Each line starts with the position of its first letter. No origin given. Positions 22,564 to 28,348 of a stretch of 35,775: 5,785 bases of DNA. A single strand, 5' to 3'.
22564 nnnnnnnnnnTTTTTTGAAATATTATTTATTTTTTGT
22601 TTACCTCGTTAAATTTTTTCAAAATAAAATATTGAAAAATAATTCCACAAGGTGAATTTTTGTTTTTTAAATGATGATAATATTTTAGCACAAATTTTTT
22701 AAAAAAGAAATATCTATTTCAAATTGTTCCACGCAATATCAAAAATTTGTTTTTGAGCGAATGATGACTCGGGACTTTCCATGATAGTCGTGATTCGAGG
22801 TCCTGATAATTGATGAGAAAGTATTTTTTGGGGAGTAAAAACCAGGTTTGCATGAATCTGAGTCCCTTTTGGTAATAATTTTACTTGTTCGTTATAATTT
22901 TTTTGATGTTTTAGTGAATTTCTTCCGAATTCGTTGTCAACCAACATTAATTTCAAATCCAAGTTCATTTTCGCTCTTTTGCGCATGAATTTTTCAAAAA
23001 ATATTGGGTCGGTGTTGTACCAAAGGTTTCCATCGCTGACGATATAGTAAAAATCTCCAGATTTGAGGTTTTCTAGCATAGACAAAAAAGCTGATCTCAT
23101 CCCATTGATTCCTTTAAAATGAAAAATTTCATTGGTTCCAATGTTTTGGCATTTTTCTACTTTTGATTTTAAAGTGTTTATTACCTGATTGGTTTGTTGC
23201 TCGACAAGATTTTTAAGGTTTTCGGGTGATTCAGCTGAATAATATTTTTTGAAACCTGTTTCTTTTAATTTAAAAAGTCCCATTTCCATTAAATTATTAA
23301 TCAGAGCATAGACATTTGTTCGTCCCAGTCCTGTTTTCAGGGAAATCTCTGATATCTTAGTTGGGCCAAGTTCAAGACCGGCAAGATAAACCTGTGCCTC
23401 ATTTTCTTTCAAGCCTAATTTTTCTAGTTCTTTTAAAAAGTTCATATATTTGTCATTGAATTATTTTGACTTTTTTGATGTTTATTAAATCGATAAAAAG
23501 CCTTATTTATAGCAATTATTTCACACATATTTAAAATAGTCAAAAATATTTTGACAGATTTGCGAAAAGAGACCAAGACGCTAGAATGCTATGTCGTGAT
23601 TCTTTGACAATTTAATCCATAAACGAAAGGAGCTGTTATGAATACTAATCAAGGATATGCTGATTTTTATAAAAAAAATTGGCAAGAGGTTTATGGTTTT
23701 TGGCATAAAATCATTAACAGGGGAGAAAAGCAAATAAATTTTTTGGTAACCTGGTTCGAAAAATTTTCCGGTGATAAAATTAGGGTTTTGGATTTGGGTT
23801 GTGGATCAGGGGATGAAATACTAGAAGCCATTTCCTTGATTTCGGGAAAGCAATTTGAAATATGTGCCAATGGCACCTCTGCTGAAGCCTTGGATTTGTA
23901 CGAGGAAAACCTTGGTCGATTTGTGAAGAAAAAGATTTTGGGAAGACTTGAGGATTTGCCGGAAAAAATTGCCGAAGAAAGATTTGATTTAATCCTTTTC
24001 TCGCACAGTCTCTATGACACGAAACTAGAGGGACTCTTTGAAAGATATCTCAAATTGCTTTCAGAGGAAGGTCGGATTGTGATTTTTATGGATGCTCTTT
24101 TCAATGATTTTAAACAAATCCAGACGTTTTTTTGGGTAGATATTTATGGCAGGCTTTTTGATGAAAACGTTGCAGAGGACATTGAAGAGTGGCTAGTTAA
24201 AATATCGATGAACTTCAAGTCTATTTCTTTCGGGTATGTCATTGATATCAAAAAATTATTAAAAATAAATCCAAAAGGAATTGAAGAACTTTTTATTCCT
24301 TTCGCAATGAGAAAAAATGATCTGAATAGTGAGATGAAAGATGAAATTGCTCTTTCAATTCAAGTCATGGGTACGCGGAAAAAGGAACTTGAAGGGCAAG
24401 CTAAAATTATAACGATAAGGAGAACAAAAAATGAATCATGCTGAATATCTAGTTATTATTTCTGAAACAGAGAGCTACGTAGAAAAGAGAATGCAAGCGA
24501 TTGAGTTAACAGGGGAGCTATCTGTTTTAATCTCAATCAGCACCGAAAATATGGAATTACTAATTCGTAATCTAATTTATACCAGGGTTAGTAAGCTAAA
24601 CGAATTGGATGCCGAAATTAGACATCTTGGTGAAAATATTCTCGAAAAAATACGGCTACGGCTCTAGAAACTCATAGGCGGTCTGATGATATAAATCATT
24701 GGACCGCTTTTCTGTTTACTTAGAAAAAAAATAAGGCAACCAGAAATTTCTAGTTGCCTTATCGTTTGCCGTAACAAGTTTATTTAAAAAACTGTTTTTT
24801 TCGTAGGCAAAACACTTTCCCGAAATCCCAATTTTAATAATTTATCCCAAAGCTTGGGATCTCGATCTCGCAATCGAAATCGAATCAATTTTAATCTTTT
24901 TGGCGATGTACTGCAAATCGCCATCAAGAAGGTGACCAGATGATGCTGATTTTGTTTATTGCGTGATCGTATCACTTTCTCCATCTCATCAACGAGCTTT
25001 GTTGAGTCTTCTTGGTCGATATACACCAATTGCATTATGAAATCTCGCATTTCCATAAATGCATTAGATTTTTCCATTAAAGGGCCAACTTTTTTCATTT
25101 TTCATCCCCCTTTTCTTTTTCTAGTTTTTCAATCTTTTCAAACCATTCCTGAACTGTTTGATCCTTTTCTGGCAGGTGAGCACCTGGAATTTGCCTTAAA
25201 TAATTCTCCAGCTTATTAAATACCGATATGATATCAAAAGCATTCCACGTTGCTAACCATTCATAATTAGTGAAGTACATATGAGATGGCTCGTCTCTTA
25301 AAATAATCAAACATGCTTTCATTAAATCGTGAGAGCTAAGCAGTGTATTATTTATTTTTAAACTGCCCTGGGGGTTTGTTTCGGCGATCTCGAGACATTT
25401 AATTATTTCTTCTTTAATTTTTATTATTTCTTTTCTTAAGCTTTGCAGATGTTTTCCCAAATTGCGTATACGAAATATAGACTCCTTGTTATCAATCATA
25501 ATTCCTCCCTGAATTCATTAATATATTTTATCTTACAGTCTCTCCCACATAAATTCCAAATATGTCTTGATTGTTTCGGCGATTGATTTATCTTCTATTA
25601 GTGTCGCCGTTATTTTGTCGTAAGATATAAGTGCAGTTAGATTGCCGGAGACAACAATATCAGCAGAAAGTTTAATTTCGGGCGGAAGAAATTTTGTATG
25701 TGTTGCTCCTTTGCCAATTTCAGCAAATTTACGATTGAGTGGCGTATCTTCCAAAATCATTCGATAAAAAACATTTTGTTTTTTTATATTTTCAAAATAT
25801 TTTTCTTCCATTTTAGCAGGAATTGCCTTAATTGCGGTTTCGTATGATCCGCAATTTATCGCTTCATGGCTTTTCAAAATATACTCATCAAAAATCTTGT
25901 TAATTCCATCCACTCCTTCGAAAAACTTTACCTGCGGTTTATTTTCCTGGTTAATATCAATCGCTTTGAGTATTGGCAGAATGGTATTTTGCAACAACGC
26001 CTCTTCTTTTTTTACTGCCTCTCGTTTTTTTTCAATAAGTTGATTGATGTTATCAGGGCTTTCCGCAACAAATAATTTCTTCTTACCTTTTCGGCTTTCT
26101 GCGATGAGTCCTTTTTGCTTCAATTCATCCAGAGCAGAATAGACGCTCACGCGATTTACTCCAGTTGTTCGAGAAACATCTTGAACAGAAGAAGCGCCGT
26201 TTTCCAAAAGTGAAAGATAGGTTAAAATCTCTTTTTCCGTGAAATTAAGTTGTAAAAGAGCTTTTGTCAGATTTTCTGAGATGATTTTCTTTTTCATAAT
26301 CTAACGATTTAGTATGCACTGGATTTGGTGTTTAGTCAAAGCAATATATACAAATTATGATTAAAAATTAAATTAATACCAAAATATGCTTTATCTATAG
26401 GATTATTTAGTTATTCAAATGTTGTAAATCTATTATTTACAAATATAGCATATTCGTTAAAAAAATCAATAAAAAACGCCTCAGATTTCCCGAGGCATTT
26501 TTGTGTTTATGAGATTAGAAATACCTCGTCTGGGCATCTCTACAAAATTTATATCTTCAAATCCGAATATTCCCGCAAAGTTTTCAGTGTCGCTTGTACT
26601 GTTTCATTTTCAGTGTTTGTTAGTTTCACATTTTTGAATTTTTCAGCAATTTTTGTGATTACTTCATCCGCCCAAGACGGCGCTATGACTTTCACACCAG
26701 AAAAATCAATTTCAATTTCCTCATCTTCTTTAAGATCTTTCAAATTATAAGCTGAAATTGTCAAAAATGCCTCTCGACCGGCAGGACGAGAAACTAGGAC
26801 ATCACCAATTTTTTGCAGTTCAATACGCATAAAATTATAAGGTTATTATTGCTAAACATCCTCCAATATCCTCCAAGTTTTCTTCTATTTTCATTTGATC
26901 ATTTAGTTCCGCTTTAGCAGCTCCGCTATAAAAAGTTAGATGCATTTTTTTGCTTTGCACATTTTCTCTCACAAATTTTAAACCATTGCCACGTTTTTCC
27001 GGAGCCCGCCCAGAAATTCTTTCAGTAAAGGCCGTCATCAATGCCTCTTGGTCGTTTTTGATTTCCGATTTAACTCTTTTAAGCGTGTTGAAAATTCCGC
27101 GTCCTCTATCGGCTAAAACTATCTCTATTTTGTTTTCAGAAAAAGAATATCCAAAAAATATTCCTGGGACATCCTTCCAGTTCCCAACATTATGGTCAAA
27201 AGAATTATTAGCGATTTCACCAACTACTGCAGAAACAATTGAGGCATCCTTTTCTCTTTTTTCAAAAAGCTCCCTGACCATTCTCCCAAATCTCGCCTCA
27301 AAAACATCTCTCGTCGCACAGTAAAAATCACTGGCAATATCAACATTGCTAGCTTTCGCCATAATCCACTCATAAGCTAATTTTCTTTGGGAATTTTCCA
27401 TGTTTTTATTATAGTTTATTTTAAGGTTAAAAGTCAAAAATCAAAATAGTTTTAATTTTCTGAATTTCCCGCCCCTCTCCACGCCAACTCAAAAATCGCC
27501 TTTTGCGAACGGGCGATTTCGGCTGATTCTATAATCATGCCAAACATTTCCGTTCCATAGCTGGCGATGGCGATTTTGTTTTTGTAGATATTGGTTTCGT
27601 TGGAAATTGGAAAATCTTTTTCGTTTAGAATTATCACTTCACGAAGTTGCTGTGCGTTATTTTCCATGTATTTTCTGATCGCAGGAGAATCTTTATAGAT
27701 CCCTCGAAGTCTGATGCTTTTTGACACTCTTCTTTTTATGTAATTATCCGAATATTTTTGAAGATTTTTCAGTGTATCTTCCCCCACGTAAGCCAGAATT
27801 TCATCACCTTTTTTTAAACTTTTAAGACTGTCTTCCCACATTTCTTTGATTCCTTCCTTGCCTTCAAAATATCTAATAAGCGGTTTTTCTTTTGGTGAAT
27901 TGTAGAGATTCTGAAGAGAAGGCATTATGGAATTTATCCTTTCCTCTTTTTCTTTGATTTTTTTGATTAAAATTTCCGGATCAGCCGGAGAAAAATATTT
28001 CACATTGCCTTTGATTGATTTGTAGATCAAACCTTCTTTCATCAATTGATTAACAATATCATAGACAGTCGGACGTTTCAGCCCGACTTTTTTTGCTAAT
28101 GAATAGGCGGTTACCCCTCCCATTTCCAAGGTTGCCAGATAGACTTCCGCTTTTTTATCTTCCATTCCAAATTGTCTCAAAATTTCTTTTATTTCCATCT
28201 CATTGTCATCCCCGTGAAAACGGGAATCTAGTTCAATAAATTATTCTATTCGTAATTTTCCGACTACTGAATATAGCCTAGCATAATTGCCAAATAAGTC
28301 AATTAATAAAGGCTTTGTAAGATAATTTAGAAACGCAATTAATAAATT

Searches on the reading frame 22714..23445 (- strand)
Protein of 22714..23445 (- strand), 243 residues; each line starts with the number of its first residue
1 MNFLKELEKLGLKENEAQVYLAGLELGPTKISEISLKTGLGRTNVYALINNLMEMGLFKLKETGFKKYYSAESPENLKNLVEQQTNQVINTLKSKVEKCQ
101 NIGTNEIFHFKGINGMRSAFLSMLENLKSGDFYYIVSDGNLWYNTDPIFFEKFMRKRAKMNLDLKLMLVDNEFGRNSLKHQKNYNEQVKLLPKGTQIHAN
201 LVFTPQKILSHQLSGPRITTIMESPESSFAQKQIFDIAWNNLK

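Call 75: search_protein_families(library=pfam, proteins=[window:22714-23445:-], max_evalue=0.0001)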
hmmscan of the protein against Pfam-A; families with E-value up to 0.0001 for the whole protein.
window:22714-23445:- (243 aa): 1 family
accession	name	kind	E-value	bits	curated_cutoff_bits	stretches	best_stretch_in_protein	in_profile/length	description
PF01978.25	TrmB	-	3.5e-14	52.8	25.6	1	7-75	1-68/68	Sugar-specific transcriptional regulator TrmB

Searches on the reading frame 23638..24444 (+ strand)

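Call 75: search_protein_families(library=pfam, proteins=[window:23638-24444:+], max_evalue=0.0001)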
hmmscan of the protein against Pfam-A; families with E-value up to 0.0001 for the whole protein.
window:23638-24444:+ (268 aa): 3 families
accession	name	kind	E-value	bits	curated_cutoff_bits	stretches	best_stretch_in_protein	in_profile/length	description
PF13847.12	Methyltransf_31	-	2.1e-07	31.1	27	1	46-149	3-109/145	Methyltransferase domain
PF13489.12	Methyltransf_23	-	2.4e-06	27.8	27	1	30-153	10-119/164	Methyltransferase domain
PF13649.12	Methyltransf_25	-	7.1e-06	27.1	27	1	50-145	1-97/97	Methyltransferase domain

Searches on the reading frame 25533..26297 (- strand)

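Call 75: search_protein_families(library=pfam, proteins=[window:25533-26297:-], max_evalue=0.0001)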
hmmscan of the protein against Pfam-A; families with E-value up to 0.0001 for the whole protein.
window:25533-26297:- (254 aa): 2 families
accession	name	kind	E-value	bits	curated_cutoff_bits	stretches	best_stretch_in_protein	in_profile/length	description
PF01978.25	TrmB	-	4.8e-14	52.4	25.6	1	16-81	3-67/68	Sugar-specific transcriptional regulator TrmB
PF12802.13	MarR_2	-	1.6e-05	25.4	27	1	16-70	2-57/61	MarR family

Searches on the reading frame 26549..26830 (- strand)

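Call 75: search_protein_families(library=pfam, proteins=[window:26549-26830:-], max_evalue=0.0001)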
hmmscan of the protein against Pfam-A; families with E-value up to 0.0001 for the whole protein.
window:26549-26830:- (93 aa): 1 family
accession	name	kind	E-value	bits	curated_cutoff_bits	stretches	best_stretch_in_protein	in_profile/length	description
PF14213.11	DUF4325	-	2.5e-11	43.5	23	1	30-75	10-61/64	STAS-like domain of unknown function (DUF4325)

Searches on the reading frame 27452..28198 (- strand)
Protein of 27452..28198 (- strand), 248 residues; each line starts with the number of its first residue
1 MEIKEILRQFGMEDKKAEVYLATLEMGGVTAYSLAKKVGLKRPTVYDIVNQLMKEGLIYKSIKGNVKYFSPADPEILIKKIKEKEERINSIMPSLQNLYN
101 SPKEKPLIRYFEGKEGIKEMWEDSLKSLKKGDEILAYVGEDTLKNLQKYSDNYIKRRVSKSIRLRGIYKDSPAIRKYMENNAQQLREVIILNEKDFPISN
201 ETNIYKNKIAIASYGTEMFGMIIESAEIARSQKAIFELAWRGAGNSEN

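Call 3: search_protein_families(library=pfam, proteins=[window:27452-28198:-], max_evalue=0.01)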
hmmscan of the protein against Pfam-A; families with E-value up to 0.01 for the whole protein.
window:27452-28198:- (248 aa): 7 families
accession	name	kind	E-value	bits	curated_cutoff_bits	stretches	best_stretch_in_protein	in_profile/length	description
PF01978.25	TrmB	-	3.4e-14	52.9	25.6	1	7-75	1-68/68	Sugar-specific transcriptional regulator TrmB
PF01047.28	MarR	-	2.4e-05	24.5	24.6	1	25-62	14-51/59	MarR family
PF13412.12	HTH_24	-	0.00021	21.2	21.9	1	33-58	22-47/48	Winged helix-turn-helix DNA-binding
PF09339.16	HTH_IclR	-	0.0018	18.4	22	1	27-60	17-50/52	IclR helix-turn-helix domain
PF13384.12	HTH_23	-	0.0057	16.9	24.6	0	14-57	5-46/50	Homeodomain-like domain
PF12802.13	MarR_2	-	0.0075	16.8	27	0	22-60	13-52/61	MarR family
PF08784.17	RPA_C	-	0.0079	17.3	22.6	0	27-61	68-102/106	Replication protein A C terminal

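Call 4: search_protein_families(library=ncbifam, proteins=[window:27452-28198:-], max_evalue=0.01)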
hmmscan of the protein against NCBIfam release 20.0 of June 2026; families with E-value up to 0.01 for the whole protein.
window:27452-28198:- (248 aa): 8 families
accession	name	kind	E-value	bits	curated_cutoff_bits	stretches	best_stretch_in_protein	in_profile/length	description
NF047390.1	TransRegTrmBL1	equivalog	4.4e-11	42.4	650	1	2-136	5-139/341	HTH-type sugar sensing transcriptional regulator TrmBL1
NF047392.1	TransRegTrmBHalo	equivalog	3.4e-07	29.6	500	1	3-103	9-105/349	HTH-type sugar sensing transcriptional regulator TrmB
NF040851.1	tran_reg_TrmB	equivalog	8.8e-07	28.4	600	1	2-165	6-166/338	HTH-type sugar-sensing transcriptional regulator TrmB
TIGR01884.1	cas_HTH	subfamily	8e-06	25.4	60.2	1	9-65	137-194/202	CRISPR-associated CARF protein Csa3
NF041141.1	tran_reg_TrmBL2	equivalog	9.2e-05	22.1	530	1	9-96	13-100/264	HTH-type transcriptional regulator TrmBL2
NF053606.1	Sta1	subfamily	9.8e-05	22.4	80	1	10-83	16-95/100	Sta1 family transcriptional regulator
NF040939.2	trans_reg_lrs14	equivalog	0.0002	21.4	90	1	5-84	11-98/103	Lrs14 family HTH-type transcriptional regulator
NF053756.1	MreA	equivalog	0.0034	17.2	100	1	2-61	5-64/110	MreA family transcriptional regulator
